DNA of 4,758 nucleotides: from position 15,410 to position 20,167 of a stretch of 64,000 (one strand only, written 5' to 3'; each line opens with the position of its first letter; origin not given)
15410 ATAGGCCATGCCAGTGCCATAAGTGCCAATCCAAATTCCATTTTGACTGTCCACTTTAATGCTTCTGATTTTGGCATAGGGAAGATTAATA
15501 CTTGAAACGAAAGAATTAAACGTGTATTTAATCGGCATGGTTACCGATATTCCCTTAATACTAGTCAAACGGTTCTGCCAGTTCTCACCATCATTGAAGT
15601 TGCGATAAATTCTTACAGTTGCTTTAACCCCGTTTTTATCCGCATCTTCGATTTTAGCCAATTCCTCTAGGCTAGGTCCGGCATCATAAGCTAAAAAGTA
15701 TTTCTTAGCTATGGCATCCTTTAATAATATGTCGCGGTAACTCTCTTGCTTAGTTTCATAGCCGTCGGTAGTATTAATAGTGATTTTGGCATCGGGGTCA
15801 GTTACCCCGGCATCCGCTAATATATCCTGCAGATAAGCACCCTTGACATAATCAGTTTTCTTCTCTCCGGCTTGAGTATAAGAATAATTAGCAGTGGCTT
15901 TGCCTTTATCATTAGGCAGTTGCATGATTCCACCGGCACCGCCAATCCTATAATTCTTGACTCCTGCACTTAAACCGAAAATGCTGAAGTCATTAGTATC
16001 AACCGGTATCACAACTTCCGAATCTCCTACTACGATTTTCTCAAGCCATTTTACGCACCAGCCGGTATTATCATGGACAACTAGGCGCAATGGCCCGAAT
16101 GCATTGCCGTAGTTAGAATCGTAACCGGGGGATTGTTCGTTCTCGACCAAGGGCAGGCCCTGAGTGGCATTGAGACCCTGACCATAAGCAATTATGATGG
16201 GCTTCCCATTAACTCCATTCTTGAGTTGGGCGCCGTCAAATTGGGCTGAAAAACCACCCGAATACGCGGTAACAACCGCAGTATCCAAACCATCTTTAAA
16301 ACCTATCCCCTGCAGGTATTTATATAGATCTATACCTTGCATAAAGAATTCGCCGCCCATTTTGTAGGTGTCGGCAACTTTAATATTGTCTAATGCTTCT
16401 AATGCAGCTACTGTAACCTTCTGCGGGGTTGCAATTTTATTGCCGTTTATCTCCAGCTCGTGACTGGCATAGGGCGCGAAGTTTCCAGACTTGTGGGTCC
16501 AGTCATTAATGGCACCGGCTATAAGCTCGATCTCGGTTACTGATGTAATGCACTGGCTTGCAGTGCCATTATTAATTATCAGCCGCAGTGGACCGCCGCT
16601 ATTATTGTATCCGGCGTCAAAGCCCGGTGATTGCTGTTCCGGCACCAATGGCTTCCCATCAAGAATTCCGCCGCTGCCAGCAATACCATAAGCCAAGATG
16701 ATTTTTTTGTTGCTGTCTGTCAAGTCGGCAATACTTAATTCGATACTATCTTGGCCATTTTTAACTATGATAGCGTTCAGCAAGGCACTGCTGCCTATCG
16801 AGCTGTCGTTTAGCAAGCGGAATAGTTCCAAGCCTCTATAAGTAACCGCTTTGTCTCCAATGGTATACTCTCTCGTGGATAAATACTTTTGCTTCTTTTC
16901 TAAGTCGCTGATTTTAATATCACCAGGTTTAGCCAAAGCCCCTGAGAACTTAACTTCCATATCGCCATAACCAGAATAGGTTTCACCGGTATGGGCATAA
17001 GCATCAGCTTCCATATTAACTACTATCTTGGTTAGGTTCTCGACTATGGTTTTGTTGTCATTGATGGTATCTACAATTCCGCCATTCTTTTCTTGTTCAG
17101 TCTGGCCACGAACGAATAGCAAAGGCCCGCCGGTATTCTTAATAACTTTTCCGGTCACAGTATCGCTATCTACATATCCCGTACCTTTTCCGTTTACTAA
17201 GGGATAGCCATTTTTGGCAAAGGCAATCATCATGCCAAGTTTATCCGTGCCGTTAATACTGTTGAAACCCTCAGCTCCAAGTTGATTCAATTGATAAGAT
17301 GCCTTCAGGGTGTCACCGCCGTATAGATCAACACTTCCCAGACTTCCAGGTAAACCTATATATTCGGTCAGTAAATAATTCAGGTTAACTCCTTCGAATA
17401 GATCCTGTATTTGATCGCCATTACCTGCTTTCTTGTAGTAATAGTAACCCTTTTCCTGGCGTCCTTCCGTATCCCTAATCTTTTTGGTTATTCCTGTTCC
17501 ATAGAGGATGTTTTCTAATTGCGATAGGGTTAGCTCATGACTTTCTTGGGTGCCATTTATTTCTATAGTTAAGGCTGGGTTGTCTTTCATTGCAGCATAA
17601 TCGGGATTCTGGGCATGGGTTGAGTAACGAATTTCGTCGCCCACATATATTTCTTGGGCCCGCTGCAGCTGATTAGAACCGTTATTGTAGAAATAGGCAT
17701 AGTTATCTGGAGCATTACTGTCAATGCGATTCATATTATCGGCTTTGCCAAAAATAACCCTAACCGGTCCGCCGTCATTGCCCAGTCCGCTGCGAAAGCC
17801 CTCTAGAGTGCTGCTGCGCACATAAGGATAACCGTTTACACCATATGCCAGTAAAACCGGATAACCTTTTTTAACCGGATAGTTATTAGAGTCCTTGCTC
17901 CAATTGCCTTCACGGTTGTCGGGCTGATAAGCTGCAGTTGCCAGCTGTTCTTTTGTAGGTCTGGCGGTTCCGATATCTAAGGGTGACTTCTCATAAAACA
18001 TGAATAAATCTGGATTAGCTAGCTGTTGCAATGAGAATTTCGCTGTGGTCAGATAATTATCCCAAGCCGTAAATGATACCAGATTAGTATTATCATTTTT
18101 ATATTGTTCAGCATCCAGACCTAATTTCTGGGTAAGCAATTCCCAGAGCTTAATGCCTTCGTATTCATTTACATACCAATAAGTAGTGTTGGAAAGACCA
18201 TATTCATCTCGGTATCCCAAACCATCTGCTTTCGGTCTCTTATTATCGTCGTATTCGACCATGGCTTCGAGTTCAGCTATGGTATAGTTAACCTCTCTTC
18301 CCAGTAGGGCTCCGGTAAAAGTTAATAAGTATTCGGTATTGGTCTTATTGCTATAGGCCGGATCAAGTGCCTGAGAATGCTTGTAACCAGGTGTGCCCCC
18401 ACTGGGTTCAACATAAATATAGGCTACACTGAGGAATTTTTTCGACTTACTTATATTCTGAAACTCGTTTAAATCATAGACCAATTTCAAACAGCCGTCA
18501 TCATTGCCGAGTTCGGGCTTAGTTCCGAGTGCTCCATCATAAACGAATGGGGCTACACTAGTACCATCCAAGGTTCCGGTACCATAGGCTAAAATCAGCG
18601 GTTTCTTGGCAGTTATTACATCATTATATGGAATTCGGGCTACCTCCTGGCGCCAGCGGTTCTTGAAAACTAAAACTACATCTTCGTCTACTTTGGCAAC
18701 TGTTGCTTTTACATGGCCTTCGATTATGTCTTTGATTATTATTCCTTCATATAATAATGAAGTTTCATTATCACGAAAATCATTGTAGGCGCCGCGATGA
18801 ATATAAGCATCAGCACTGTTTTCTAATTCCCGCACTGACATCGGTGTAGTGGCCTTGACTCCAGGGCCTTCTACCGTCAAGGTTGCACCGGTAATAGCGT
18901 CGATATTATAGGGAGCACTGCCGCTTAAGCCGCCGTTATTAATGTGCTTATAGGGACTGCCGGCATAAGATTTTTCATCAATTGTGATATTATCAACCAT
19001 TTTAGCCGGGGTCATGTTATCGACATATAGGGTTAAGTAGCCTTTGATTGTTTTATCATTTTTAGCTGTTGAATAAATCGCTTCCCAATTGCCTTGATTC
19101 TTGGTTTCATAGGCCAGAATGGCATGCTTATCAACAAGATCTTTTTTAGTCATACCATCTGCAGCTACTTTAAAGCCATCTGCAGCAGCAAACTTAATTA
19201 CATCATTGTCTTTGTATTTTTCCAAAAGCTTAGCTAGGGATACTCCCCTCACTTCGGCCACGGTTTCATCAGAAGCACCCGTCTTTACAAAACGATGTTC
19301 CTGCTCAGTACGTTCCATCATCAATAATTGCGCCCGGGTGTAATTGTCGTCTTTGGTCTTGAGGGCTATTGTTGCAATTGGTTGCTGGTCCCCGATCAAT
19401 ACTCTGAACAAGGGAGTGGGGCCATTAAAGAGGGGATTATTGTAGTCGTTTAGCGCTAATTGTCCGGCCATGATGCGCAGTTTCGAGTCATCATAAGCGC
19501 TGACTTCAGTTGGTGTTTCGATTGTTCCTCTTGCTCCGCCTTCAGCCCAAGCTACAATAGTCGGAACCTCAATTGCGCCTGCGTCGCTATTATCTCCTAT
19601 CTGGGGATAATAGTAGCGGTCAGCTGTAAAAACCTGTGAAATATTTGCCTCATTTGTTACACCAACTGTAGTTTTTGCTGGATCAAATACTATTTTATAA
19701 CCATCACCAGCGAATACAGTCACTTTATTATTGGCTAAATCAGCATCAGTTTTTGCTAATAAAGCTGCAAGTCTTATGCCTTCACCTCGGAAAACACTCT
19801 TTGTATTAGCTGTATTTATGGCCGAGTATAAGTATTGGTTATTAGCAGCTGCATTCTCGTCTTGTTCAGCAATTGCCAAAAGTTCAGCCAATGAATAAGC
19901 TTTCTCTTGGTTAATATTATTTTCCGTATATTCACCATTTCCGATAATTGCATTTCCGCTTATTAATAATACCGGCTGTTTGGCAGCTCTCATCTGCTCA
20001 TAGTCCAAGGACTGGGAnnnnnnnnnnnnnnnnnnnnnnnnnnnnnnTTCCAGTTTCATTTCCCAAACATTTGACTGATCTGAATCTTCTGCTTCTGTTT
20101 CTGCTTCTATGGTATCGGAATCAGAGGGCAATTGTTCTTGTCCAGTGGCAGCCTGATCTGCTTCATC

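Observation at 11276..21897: Candidate novel system: Moco-riboswitch-led operon with lipoprotein ApbE plus S-layer-anchored multi-module sulfite-oxidase-fold proteins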

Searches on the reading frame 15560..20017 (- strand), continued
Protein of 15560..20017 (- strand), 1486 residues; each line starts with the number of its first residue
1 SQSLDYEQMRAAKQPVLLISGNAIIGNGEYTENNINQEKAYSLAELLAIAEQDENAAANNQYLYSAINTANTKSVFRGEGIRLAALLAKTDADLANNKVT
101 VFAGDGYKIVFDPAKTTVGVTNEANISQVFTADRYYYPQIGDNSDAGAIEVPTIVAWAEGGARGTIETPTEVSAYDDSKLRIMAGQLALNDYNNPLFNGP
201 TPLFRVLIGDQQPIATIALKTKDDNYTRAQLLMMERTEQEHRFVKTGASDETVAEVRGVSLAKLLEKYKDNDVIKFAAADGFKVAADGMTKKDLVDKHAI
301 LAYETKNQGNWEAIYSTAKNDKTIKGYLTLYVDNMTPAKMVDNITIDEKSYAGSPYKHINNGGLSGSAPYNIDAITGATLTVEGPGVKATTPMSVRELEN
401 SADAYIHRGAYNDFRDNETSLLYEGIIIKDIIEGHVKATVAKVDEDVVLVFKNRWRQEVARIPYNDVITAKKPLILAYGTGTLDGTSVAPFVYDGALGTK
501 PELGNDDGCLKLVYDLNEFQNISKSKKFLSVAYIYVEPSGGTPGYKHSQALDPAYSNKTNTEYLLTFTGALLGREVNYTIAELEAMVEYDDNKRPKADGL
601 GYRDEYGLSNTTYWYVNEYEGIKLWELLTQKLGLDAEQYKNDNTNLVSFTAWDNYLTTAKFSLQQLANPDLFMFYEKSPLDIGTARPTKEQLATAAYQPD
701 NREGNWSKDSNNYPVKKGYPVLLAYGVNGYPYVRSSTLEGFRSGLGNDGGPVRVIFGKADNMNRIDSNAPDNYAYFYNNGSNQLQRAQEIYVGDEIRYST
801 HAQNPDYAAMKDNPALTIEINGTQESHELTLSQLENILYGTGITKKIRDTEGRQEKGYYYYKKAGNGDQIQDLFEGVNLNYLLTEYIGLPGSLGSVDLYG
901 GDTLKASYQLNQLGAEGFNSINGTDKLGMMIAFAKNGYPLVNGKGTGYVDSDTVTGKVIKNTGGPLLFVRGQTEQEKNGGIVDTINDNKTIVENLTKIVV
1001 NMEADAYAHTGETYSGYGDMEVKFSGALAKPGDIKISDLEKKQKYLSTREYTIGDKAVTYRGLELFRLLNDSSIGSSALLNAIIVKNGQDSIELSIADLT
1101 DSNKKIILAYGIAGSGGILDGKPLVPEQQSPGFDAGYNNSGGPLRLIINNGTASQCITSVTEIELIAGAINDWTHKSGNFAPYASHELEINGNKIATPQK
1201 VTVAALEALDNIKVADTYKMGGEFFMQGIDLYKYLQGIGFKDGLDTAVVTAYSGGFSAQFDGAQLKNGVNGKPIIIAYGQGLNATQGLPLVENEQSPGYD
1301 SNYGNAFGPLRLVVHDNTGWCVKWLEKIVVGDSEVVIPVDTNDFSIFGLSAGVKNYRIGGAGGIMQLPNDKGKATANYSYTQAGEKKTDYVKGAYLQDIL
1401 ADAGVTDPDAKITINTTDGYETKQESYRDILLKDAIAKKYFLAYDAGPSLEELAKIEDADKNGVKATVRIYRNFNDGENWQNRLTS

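Call 93: find_encoding_contigs(protein=P0321, flank=10000, max_places=1)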
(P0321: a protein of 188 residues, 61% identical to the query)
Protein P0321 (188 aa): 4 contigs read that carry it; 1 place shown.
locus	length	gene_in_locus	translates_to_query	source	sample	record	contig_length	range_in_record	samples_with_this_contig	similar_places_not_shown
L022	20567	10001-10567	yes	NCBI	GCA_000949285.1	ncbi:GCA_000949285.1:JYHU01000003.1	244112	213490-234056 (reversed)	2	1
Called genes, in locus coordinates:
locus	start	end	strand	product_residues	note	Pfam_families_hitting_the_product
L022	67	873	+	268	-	PF00902:TatC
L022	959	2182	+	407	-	PF03453:MoeA_N, PF00994:MoCF_biosynth, PF03454:MoeA_C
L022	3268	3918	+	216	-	PF00149:Metallophos (weak)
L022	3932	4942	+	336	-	-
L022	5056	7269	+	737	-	PF16244:DUF4901, PF00395:SLH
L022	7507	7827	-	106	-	PF01906:YbjQ_1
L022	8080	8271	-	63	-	PF04024:PspC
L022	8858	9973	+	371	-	PF00174:Oxidored_molyb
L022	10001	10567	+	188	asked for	PF09819:ABC_cobalt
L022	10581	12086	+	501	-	PF00884:Sulfatase (faint), PF01663:Phosphodiest, PF01676:Metalloenzyme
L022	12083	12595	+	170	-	PF00174:Oxidored_molyb (weak)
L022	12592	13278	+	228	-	PF00005:ABC_tran, PF02463:SMC_N (weak)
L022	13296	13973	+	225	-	PF00005:ABC_tran, PF02463:SMC_N, PF13304:AAA_21 (faint)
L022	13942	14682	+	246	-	PF02361:CbiQ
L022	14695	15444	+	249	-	PF03205:MobB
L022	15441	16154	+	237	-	PF01163:RIO1, PF01636:APH (faint)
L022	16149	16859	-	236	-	PF02463:SMC_N (faint), PF00005:ABC_tran, PF13304:AAA_21 (weak)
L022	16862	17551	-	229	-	PF00528:BPD_transp_1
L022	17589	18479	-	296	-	PF12849:PBP_like_2, PF01547:SBP_bac_1 (weak), PF13531:SBP_bac_11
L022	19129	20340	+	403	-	PF01497:Peripla_BP_2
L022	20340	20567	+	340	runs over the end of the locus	PF01032:FecCD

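Call 94: find_encoding_contigs(protein=P0350, flank=10000, max_places=1)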
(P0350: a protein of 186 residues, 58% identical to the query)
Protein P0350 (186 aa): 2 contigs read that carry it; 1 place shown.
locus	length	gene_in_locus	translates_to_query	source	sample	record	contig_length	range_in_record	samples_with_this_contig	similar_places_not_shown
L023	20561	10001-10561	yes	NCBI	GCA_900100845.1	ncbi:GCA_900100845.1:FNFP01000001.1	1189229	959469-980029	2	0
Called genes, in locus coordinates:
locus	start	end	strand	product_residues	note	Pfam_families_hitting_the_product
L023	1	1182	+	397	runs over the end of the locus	PF04285:DUF444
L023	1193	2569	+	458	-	PF04293:SpoVR, PF24755:SpoVR_C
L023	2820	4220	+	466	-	-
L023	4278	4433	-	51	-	-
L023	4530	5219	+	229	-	PF13353:Fer4_12, PF04055:Radical_SAM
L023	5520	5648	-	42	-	-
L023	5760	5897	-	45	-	-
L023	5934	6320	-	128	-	-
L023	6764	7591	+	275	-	PF00520:Ion_trans, PF07885:Ion_trans_2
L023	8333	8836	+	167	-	PF04205:FMN_bind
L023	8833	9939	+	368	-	PF00174:Oxidored_molyb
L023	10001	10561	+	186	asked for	PF09819:ABC_cobalt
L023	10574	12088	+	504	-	PF01663:Phosphodiest, PF01676:Metalloenzyme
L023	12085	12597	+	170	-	PF00174:Oxidored_molyb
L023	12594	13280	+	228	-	PF00005:ABC_tran, PF02463:SMC_N (weak)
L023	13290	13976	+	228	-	PF02463:SMC_N, PF13175:AAA_15 (faint), PF00005:ABC_tran, PF13304:AAA_21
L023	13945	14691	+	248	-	PF02361:CbiQ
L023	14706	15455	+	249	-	PF03205:MobB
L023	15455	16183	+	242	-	PF01163:RIO1 (weak), PF01636:APH (faint)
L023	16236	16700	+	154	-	-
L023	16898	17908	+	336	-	PF01032:FecCD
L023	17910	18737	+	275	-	PF02463:SMC_N, PF13476:AAA_23 (weak), PF13555:AAA_29 (weak), PF00005:ABC_tran, PF13304:AAA_21 (faint)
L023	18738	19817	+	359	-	PF01497:Peripla_BP_2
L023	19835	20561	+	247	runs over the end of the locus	PF22641:TiaS_TCKD (faint)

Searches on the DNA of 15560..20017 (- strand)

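Call 18: search_rna_families(sources=[L001, L003], threshold=gathering)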
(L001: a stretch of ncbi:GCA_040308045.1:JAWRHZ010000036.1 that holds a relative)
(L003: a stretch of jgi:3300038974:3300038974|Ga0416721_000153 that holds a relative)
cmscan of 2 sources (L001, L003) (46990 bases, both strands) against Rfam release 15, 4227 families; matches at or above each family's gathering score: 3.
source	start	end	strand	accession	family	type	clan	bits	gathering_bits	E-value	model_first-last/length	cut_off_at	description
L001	4220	4339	+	RF01055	Molybdenum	Cis-reg; riboswitch;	-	83.9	36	4.9e-19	1-135/135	no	Molybdenum/Tungsten riboswitch aptamer (Moco RNA motif)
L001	9703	9827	+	RF01055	Molybdenum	Cis-reg; riboswitch;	-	64.4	36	2.5e-13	1-135/135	no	Molybdenum/Tungsten riboswitch aptamer (Moco RNA motif)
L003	9315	9431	+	RF01055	Molybdenum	Cis-reg; riboswitch;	-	58.7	36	1.2e-11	1-135/135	no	Molybdenum/Tungsten riboswitch aptamer (Moco RNA motif)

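Call 50: search_rna_families(sources=[L005, L006, L007, L009, L010, L008, L020, L013], threshold=gathering)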
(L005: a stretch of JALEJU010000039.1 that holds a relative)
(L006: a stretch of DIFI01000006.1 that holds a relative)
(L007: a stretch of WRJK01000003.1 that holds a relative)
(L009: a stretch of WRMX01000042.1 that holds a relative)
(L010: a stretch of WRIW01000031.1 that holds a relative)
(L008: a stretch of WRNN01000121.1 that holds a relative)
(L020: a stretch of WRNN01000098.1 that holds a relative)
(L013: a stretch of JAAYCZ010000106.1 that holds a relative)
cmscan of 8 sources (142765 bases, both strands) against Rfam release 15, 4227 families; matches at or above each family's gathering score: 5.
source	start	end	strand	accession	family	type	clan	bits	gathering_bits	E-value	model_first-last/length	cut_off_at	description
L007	9623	9738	+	RF01055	Molybdenum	Cis-reg; riboswitch;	-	73.1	36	2.1e-15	1-135/135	no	Molybdenum/Tungsten riboswitch aptamer (Moco RNA motif)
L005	26301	26417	+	RF01055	Molybdenum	Cis-reg; riboswitch;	-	63.5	36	1.4e-12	1-135/135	no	Molybdenum/Tungsten riboswitch aptamer (Moco RNA motif)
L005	12162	12277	+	RF01055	Molybdenum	Cis-reg; riboswitch;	-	63.4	36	1.5e-12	1-135/135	no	Molybdenum/Tungsten riboswitch aptamer (Moco RNA motif)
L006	9673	9791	+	RF01055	Molybdenum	Cis-reg; riboswitch;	-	57.6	36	7.5e-11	1-135/135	no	Molybdenum/Tungsten riboswitch aptamer (Moco RNA motif)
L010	9602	9752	+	RF01055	Molybdenum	Cis-reg; riboswitch;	-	36.4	36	0.00013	11-121/135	no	Molybdenum/Tungsten riboswitch aptamer (Moco RNA motif)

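Call 51: search_rna_families(sources=[L011, L012, L015, L016, L017], threshold=gathering)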
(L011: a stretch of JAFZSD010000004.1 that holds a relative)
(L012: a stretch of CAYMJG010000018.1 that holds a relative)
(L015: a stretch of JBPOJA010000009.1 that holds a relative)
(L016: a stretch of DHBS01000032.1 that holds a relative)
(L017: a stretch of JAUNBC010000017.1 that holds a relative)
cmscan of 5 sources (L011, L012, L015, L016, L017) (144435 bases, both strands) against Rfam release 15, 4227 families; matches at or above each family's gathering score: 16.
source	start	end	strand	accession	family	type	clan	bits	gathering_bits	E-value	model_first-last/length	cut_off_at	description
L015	29448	29518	+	RF00005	tRNA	Gene; tRNA;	CL00001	76.6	29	1.1e-14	1-71/71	no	tRNA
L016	8529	8650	+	RF01055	Molybdenum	Cis-reg; riboswitch;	-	75.8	36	3.6e-16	1-135/135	no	Molybdenum/Tungsten riboswitch aptamer (Moco RNA motif)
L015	29140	29211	+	RF00005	tRNA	Gene; tRNA;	CL00001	73.7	29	6.9e-14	1-71/71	no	tRNA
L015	28965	29037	+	RF00005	tRNA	Gene; tRNA;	CL00001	71.3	29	3.1e-13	1-71/71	no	tRNA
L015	30002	30074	+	RF00005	tRNA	Gene; tRNA;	CL00001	69.6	29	9.3e-13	1-71/71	no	tRNA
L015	29366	29437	+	RF00005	tRNA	Gene; tRNA;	CL00001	69.4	29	1e-12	1-71/71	no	tRNA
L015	29526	29599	+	RF00005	tRNA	Gene; tRNA;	CL00001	66.2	29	7.7e-12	1-71/71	no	tRNA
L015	29689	29761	+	RF00005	tRNA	Gene; tRNA;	CL00001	66.2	29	7.8e-12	1-71/71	no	tRNA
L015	9625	9751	+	RF01055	Molybdenum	Cis-reg; riboswitch;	-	65.7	36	3.3e-13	1-135/135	no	Molybdenum/Tungsten riboswitch aptamer (Moco RNA motif)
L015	29610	29682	+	RF00005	tRNA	Gene; tRNA;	CL00001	65.6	29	1.1e-11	1-71/71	no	tRNA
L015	29044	29117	+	RF00005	tRNA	Gene; tRNA;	CL00001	65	29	1.7e-11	1-71/71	no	tRNA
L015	29785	29870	+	RF00005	tRNA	Gene; tRNA;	CL00001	60.2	29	3.4e-10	1-71/71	no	tRNA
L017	9743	9859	+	RF01055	Molybdenum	Cis-reg; riboswitch;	-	60.2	36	1.3e-11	1-135/135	no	Molybdenum/Tungsten riboswitch aptamer (Moco RNA motif)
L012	4346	4468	+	RF01055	Molybdenum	Cis-reg; riboswitch;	-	58.7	36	3.5e-11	1-135/135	no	Molybdenum/Tungsten riboswitch aptamer (Moco RNA motif)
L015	29906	29993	+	RF00005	tRNA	Gene; tRNA;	CL00001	57.4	29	2e-09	1-71/71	no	tRNA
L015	29273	29354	+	RF00005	tRNA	Gene; tRNA;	CL00001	56.8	29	3e-09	1-71/71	no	tRNA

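Call 52: search_rna_families(sources=[L014, L018, L019, L021], threshold=gathering)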
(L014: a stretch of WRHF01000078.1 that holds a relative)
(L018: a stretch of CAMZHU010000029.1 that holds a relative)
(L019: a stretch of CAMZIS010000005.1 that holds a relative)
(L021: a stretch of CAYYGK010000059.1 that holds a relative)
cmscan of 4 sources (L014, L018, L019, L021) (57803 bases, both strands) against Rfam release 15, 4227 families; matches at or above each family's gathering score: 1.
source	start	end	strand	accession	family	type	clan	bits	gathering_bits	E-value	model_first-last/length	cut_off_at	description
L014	744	870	+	RF01055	Molybdenum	Cis-reg; riboswitch;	-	70.6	36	4.7e-15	1-135/135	no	Molybdenum/Tungsten riboswitch aptamer (Moco RNA motif)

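Call 95: search_rna_families(sources=[L022, L023], threshold=gathering)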
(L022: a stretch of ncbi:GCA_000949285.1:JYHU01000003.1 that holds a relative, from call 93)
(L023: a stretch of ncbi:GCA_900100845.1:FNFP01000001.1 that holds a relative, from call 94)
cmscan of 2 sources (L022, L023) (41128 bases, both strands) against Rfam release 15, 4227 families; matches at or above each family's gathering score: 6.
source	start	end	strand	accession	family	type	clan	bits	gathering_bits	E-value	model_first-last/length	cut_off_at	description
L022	2743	2943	+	RF00174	Cobalamin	Cis-reg; riboswitch;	CL00101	128.9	31.5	2.9e-32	1-189/189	no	Cobalamin riboswitch aptamer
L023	7964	8085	+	RF01055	Molybdenum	Cis-reg; riboswitch;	-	75.8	36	9.7e-17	1-135/135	no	Molybdenum/Tungsten riboswitch aptamer (Moco RNA motif)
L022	8530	8652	+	RF01055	Molybdenum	Cis-reg; riboswitch;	-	69.4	36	7.8e-15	1-135/135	no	Molybdenum/Tungsten riboswitch aptamer (Moco RNA motif)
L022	2529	2602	-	RF00005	tRNA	Gene; tRNA;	CL00001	69.2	29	3.2e-13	1-71/71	no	tRNA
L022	18676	18800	-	RF01055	Molybdenum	Cis-reg; riboswitch;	-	66.6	36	5.1e-14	1-135/135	no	Molybdenum/Tungsten riboswitch aptamer (Moco RNA motif)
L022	19017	19136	+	RF01055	Molybdenum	Cis-reg; riboswitch;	-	58.8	36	9.4e-12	1-135/135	no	Molybdenum/Tungsten riboswitch aptamer (Moco RNA motif)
